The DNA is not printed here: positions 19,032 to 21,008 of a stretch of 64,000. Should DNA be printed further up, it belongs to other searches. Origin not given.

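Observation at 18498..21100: AT-rich islet beside tRNA-Gly carrying an OLD/ABC-type AAA ATPase plus a small unknown ORF: candidate two-gene defence or abortive-infection module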

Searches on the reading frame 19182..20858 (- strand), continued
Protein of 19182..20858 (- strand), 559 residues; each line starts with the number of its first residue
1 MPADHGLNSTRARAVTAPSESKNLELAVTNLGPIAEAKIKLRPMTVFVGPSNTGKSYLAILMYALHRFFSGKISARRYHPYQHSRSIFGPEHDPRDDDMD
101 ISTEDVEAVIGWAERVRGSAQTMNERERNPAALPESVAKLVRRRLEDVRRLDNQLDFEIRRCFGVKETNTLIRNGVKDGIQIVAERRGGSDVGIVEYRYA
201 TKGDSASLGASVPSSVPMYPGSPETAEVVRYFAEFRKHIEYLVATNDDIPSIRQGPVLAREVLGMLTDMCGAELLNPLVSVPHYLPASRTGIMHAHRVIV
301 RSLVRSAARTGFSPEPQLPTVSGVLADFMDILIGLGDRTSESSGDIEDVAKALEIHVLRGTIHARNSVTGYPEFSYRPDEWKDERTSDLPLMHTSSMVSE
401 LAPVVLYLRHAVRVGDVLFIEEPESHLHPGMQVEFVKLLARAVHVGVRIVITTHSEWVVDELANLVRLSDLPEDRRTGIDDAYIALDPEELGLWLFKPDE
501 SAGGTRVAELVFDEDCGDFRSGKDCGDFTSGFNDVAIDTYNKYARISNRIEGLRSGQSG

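Call 57: search_dna_similar(query=window:19182-20816:-, collection=phages, mode=protein, max_evalue=0.001, max_rows=15)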
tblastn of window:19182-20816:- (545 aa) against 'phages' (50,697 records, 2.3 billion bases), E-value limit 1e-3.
Records with a match: 6; places in all: 6; records where one place covers at least 80% of the query: 0.
Best place of each record, by identity: <60% 6.
By first word of the organism name: Vibrio 5; Bacteriophage 1.
By host as written in the record: Vibrio cyclitrophicus 2; Vibrio cyclitrophicus 10N.222.45.E8 1; - 1; Vibrio sp. 1; Vibrio cyclitrophicus 10N.286.55.E6 1.
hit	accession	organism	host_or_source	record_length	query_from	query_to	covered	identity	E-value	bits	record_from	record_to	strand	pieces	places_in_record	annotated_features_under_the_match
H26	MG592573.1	Vibrio phage 1.202.O._10N.222.45.E8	Vibrio cyclitrophicus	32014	348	456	20%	33.9%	9e-9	64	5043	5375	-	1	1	AAA domain protein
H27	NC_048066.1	Vibrio phage 1.202.O._10N.222.45.E8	Vibrio cyclitrophicus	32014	348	456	20%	33.9%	9e-9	64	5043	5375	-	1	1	AAA family ATPase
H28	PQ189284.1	Vibrio phage 10N.222.45.E8_PE001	Vibrio cyclitrophicus 10N.222.45.E8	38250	348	456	20%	33.9%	9e-9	64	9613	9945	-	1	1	hypothetical protein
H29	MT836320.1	Bacteriophage sp.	human fecal samples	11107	392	483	17%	35.4%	3e-4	50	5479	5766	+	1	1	record has no annotation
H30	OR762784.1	Vibrio phage L9-1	Vibrio sp.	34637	384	456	13%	38.4%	1e-4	51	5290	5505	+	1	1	hypothetical protein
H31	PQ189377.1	Vibrio phage 10N.286.55.E6_PE002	Vibrio cyclitrophicus 10N.286.55.E6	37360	389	454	12%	40.9%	3e-4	50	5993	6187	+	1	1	hypothetical protein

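Call 58: get_annotated_region(hit=H1, flank=3000)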
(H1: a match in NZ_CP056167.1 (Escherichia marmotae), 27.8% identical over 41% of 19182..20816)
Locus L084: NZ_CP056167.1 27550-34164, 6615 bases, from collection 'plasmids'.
description: Escherichia marmotae strain RHBSTW-00777 plasmid pRHBSTW-00777_3, complete sequence
organism: Escherichia marmotae (NCBI taxid 1499973)
taxonomy: Bacteria; Pseudomonadota; Gammaproteobacteria; Enterobacterales; Enterobacteriaceae; Escherichia; Escherichia marmotae
host: -; source: culture,Freshwater sample from upstream of wastewater treatment plant; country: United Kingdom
typing (MOB-suite, as given by PLSDB): conjugative; replicon IncX4; relaxase MOBP; mating-pair formation MPF_T
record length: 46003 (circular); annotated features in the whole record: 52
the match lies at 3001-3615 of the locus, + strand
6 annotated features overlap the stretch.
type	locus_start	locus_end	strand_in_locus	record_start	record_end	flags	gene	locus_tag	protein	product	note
CDS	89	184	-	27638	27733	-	dqlB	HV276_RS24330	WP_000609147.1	DinQ-like type I toxin DqlB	-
CDS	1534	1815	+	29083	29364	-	-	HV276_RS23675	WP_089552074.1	hypothetical protein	-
CDS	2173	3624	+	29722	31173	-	-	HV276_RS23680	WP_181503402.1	AAA family ATPase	-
CDS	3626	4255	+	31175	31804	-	-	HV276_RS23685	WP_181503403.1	hypothetical protein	-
CDS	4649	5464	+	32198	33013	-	-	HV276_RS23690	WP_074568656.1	tyrosine-type recombinase/integrase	GO:0015074 - DNA integration [Evidence IEA]; GO:0006310 - DNA recombination [Evidence IEA]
CDS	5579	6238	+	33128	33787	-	-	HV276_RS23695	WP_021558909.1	division plane positioning ATPase MipZ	-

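Call 59: get_annotated_region(hit=H2, flank=3000)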
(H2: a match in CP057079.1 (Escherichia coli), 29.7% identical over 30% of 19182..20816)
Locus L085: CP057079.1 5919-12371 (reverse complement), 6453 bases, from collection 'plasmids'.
description: Escherichia coli strain RHB38-C24 plasmid pRHB38-C24_5, complete sequence
organism: Escherichia coli (NCBI taxid 562)
taxonomy: Bacteria; Pseudomonadota; Gammaproteobacteria; Enterobacterales; Enterobacteriaceae; Escherichia; Escherichia coli
host: -; source: culture,Pooled pig faecal samples collected from floor of farm; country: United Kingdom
typing (MOB-suite, as given by PLSDB): mobilizable; replicon IncX1; relaxase MOBP
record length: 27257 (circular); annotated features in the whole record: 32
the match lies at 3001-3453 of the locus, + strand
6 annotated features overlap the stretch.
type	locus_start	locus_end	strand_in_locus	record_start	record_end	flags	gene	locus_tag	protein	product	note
CDS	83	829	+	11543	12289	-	-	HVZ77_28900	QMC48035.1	ATP-binding protein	-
CDS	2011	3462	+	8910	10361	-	-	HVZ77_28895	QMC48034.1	AAA family ATPase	-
CDS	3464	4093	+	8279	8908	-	-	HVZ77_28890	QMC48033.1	hypothetical protein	-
CDS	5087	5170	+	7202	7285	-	-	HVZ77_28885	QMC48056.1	Damage inducible protein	-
CDS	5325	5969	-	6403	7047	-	-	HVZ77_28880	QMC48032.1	recombinase family protein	-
CDS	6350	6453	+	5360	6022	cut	-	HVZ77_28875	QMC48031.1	peptidyl-arginine deiminase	-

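Call 60: search_protein_families(library=padloc, proteins=[L084:2173-3621:+, L084:3626-4252:+], max_evalue=0.001)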
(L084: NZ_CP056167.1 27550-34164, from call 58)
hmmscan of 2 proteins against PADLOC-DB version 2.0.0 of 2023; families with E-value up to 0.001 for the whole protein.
L084:2173-3621:+ (483 aa): 69 families (the best 25 are shown)
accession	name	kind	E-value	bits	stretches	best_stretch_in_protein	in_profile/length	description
PDLC04032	PD-T4-4_A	-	1.3e-262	869.9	1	1-482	1-473/474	-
PDLC04033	PD-T4-4_A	-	6.6e-90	300.5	1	1-476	1-455/460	-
PDLC04664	PDC-M47A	-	3.8e-68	228.5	1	1-454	1-421/461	-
PDLC04214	HEC-02A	-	1.6e-18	65.1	1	287-405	170-286/338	-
PDLC04213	HEC-02A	-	2.3e-18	64.9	1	280-407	158-282/337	-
PDLC03878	NsnB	-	3.9e-18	64.3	1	2-448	4-326/345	-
PDLC02979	AriA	-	9.2e-18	63.2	1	2-401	5-373/373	-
PDLC02980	AriA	-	1.4e-15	56.1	1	21-401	1-303/304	-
PDLC00285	PtuA1|PtuA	-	2.6e-12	44.7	1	337-407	264-336/432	AAA ATPase domain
PDLC02358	Old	-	3.4e-12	44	1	359-405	287-333/578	Old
PDLC04146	HEC-02B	-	1.2e-11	42.2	1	283-410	171-292/344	-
PDLC00265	PtuA1|PtuA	-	8.2e-11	39.7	1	14-407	25-378/479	AAA ATPase domain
PDLC02335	AbiLi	-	1e-10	39.2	1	15-402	72-242/326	AbiLi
PDLC04562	PDC-M29A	-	1.9e-10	38.6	1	361-428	276-347/410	-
PDLC00289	PtuA1|PtuA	-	2.7e-10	37.9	1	335-409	227-300/404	AAA ATPase domain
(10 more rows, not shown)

L084:3626-4252:+ (209 aa): 5 families
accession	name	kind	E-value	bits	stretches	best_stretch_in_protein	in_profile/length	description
PDLC04035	PD-T4-4_B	-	3.1e-108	358.1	1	1-208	1-205/206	-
PDLC04034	PD-T4-4_B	-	4.7e-13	47.3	1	24-148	23-137/190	-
PDLC04037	PD-T4-4_B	-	1.8e-09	35.7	1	1-163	1-151/190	-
PDLC04668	PDC-M47B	-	8e-06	23.7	1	39-144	37-130/186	-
PDLC04036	PD-T4-4_B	-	1.3e-05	23.2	1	25-167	23-168/203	-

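Call 63: predict_structure(alignment_id=A1)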
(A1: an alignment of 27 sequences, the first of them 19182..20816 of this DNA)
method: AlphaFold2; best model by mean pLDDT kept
length: 545 residues; sequences in the alignment: 27
mean_pLDDT: 79.4   pTM: 0.86
mean pLDDT of the five models: 79.4, 77.0, 76.4, 75.1, 73.5
residues with pLDDT >= 90: 185; 70-90: 213; 50-70: 108; < 50: 39
segments of 3 or more residues with pLDDT < 50: 1-6, 62-70, 78-82, 297-301, 511-516
pLDDT, mean of each block of 10 residues (from residue 1): 52 96 96 90 96 82 39 60 65 85 68 64 91 90 93 90 93 81 94 94 73 63 65 57 80 87 91 63 62 49 66 83 62 91 90 77 83 78 85 89 89 88 95 94 91 90 87 93 89 87 59 55 84 86 62
secondary structure, 60 per line:
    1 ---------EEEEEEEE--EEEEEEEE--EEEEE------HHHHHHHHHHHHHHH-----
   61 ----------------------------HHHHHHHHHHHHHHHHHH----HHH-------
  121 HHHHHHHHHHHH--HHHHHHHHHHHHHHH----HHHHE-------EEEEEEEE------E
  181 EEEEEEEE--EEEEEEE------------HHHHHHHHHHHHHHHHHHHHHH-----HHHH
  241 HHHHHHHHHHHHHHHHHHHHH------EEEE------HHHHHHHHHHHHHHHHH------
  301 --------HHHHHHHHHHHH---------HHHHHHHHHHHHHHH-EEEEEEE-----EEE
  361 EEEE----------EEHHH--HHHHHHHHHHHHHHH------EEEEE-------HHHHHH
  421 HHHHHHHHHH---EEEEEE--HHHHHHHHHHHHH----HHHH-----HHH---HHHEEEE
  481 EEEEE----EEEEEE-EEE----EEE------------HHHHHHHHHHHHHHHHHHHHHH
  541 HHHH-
elements in order: E10-17 E20-27 E30-34 H41-55 H89-106 H121-132 H135-149 H154-157 E166-173 E180-188 E191-197 H210-231 H237-261 E268-271 H278-294 H309-320 H330-344 E346-352 E358-364 H382-396 E403-407 H415-430 E434-439 H442-454 H459-462 E477-485 E490-495 E497-499 E504-506 H519-544

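Call 66: find_encoding_contigs(protein=P0057, flank=8000, max_places=1)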
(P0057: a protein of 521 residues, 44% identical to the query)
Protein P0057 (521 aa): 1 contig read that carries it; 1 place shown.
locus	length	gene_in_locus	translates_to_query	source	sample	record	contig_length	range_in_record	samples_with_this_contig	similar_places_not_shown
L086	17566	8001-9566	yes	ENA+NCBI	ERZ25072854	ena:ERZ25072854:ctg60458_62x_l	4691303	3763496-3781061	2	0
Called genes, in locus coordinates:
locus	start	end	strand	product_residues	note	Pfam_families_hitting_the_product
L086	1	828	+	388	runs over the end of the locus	PF00696:AA_kinase, PF01472:PUA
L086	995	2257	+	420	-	PF00171:Aldedh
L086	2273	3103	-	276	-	PF01790:LGT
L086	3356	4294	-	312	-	PF03687:UPF0164 (faint), PF19572:PorV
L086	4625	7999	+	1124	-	PF18731:HEPN_Swt1 (weak), PF04465:DUF499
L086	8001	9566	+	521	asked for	PF13175:AAA_15, PF13304:AAA_21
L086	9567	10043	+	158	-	-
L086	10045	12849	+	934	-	PF06634:DUF1156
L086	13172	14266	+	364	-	PF13784:Fic_N, PF02661:Fic, PF21248:SoFic-like_C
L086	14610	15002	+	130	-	PF01541:GIY-YIG (faint)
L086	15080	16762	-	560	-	PF01593:Amino_oxidase, PF13450:NAD_binding_8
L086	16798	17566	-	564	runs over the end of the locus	PF00920:ILVD_EDD_N, PF24877:ILV_EDD_C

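Call 67: find_encoding_contigs(protein=P0016, flank=8000, max_places=1)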
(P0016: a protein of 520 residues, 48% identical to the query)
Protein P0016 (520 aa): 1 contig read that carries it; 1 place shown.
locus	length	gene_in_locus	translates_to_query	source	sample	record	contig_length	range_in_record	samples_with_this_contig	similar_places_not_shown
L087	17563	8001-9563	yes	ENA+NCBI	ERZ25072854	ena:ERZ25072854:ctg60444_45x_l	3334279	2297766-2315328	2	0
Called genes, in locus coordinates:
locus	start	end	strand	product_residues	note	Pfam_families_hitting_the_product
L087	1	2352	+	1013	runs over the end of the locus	PF04465:DUF499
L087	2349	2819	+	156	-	PF24728:DUF7680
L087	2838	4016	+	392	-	PF06114:Peptidase_M78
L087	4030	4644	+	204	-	PF14367:DUF4411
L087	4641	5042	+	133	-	PF01850:PIN (weak)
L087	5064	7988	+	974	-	PF06634:DUF1156, PF01170:UPF0020 (faint), PF01555:N6_N4_Mtase (weak)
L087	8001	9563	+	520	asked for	PF13175:AAA_15 (weak), PF13304:AAA_21, PF13175:AAA_15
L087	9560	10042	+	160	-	-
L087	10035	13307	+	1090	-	PF13091:PLDc_2 (weak), PF00176:SNF2-rel_dom, PF04851:ResIII, PF00271:Helicase_C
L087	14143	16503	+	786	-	PF01590:GAF, PF13185:GAF_2, PF00989:PAS, PF13426:PAS_9, PF00512:HisKA, PF02518:HATPase_c, PF00072:Response_reg, PF00486:Trans_reg_C, +1 more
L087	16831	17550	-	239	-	-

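Call 69: fold_search(model_id=the predicted structure, library=pdb)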
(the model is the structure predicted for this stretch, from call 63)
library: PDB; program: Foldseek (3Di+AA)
matches with E <= 10: 932; with E <= 0.001: 177
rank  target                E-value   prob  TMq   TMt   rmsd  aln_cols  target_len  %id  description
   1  9n69_C                1.6e-09  1.00  0.32  0.37  19.4       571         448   11  Structure of the retron IA complex with HNH nuclease in the "down" orientation (released 2025-04-23)
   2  9kk2_E                1.7e-09  1.00  0.33  0.35  15.3       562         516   12  Cryo-EM structure of the Retron-Eco7 complex (state 5) (released 2025-11-12)
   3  9kjy_E                1.8e-09  1.00  0.33  0.35  16.6       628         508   11  Cryo-EM structure of the Retron-Eco7 complex (state 2) (released 2025-11-12)
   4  9kjx_C                2.0e-09  1.00  0.35  0.35  16.5       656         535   11  Cryo-EM structure of the Retron-Eco7 complex (state 1) (released 2025-11-12)
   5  9n6b_B                2.0e-09  1.00  0.33  0.35  19.1       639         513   11  Structure of the retron IA complex with HNH nuclease in the "up" orientation (released 2025-04-23)
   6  9kjy_D                2.1e-09  1.00  0.35  0.35  14.6       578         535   12  Cryo-EM structure of the Retron-Eco7 complex (state 2) (released 2025-11-12)
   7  9kjz_B                2.1e-09  1.00  0.35  0.36  17.8       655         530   10  Cryo-EM structure of the Retron-Eco7 complex (state 3) (released 2025-11-12)
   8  9nnh_C                2.5e-09  1.00  0.35  0.35  16.3       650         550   11  Cryo-EM structure of the Retron Ec78 complex, PtuA:PtuB:RT (4:2:2) (released 2025-10-08)
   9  9kjz_C                3.3e-09  1.00  0.35  0.36  14.8       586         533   11  Cryo-EM structure of the Retron-Eco7 complex (state 3) (released 2025-11-12)
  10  9nnk_C                3.8e-09  1.00  0.34  0.33  15.4       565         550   11  Cryo-EM structure of Retron-displaced free PtuAB complex, PtuA:PtuB (4:2) (released 2025-10-08)
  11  9n69_B                3.8e-09  1.00  0.33  0.34  19.8       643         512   11  Structure of the retron IA complex with HNH nuclease in the "down" orientation (released 2025-04-23)
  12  9kjx_E                4.0e-09  1.00  0.33  0.35  15.1       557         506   11  Cryo-EM structure of the Retron-Eco7 complex (state 1) (released 2025-11-12)
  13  9n6c_B                4.2e-09  1.00  0.32  0.39  20.1       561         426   12  Structure of the Retron IA Complex without the HNH Nuclease (released 2025-04-23)
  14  9n69_D                4.5e-09  1.00  0.33  0.41  13.0       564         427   11  Structure of the retron IA complex with HNH nuclease in the "down" orientation (released 2025-04-23)
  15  9nnb_D                4.7e-09  1.00  0.35  0.37  12.5       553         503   10  Cryo-EM structure of the Retron Ec78 complex, PtuA:PtuB:RT (4:2:1) (released 2025-10-08)
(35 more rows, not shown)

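Call 79: find_encoding_contigs(protein=P0059, flank=8000, max_places=1)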
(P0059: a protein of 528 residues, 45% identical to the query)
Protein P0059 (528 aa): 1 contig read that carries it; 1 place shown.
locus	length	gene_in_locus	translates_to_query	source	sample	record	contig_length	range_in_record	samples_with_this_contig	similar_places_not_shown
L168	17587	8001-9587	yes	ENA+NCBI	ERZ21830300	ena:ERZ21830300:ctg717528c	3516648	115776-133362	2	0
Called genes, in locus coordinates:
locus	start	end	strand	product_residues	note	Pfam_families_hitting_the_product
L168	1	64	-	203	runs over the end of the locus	-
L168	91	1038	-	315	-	PF03747:ADP_ribosyl_GH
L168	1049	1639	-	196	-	PF22784:PTP-SAK, PF22785:Tc-R-P, PF00782:DSPc, PF22741:PTP-NADK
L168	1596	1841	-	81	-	-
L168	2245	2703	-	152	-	PF13340:DUF4096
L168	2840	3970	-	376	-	PF13439:Glyco_transf_4, PF13579:Glyco_trans_4_4, PF20706:GT4-conflict (weak), PF00534:Glycos_transf_1, PF13692:Glyco_trans_1_4, PF13524:Glyco_trans_1_2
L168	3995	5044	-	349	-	PF00389:2-Hacid_dh, PF02826:2-Hacid_dh_C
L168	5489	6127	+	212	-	PF01726:LexA_DNA_bind, PF00717:Peptidase_S24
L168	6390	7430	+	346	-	PF02674:Colicin_V (weak)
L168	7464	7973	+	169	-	PF01844:HNH, PF14279:HNH_5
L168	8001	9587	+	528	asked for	PF13175:AAA_15 (weak), PF13304:AAA_21, PF13175:AAA_15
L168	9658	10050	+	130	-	-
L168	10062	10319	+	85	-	PF01954:AF2212-like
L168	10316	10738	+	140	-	PF01850:PIN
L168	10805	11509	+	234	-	PF19736:DUF6226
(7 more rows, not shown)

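Call 80: find_encoding_contigs(protein=P0090, flank=8000, max_places=1)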
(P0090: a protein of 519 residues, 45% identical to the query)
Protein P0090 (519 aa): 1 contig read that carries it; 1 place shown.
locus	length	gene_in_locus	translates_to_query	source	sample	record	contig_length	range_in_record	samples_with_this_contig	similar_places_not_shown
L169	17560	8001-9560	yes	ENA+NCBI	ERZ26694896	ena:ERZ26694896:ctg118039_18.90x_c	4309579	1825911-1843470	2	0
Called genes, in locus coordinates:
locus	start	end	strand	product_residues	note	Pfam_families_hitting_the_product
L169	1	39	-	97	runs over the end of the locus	PF10387:DUF2442 (weak)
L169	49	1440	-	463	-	PF01425:Amidase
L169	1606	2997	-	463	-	PF01425:Amidase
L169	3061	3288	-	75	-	-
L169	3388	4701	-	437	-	PF00278:Orn_DAP_Arg_deC, PF02784:Orn_Arg_deC_N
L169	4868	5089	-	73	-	PF01934:HepT-like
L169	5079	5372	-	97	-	PF01909:NTP_transf_2, PF18765:Polbeta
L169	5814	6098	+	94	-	-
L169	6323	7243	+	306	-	PF01555:N6_N4_Mtase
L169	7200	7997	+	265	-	PF14511:RE_EcoO109I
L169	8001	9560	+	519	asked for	PF13175:AAA_15, PF13304:AAA_21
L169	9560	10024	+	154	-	-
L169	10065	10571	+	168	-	PF04073:tRNA_edit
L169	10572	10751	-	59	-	-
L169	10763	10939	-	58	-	-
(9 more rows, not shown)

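Call 81: find_encoding_contigs(protein=P0050, flank=8000, max_places=1)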
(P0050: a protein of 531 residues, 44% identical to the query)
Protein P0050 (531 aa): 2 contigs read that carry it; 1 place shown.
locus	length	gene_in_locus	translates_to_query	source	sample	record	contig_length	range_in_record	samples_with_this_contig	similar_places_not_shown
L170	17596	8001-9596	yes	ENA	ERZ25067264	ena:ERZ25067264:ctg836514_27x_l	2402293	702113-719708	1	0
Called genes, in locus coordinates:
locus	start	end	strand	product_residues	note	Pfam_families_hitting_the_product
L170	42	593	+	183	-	PF00248:Aldo_ket_red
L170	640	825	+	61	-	-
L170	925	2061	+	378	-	PF02012:BNR (faint), PF13088:BNR_2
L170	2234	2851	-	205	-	PF00034:Cytochrom_C (weak)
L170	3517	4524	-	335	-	PF02826:2-Hacid_dh_C, PF03446:NAD_binding_2, PF03807:F420_oxidored, PF14833:NAD_binding_11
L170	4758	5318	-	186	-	PF08002:DUF1697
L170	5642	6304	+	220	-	PF02230:Abhydrolase_2, PF20434:BD-FAE (faint)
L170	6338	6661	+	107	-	-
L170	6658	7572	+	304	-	-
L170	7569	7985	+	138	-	PF01850:PIN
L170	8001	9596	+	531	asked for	PF13175:AAA_15, PF13304:AAA_21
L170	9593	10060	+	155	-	-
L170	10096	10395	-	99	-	-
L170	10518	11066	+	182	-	PF01025:GrpE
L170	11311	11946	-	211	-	PF01022:HTH_5 (faint), PF01047:MarR (weak), PF12802:MarR_2 (weak), PF13412:HTH_24 (weak)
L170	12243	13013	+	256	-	PF00005:ABC_tran, PF02463:SMC_N (faint)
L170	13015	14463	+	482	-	PF19295:SufBD_N, PF01458:SUFBD_core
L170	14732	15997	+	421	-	PF19295:SufBD_N, PF01458:SUFBD_core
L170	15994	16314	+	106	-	PF00355:Rieske, PF13806:Rieske_2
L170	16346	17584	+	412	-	PF00266:Aminotran_5, PF01041:DegT_DnrJ_EryC1 (weak), PF01212:Beta_elim_lyase (weak)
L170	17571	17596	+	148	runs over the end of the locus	PF01592:NifU_N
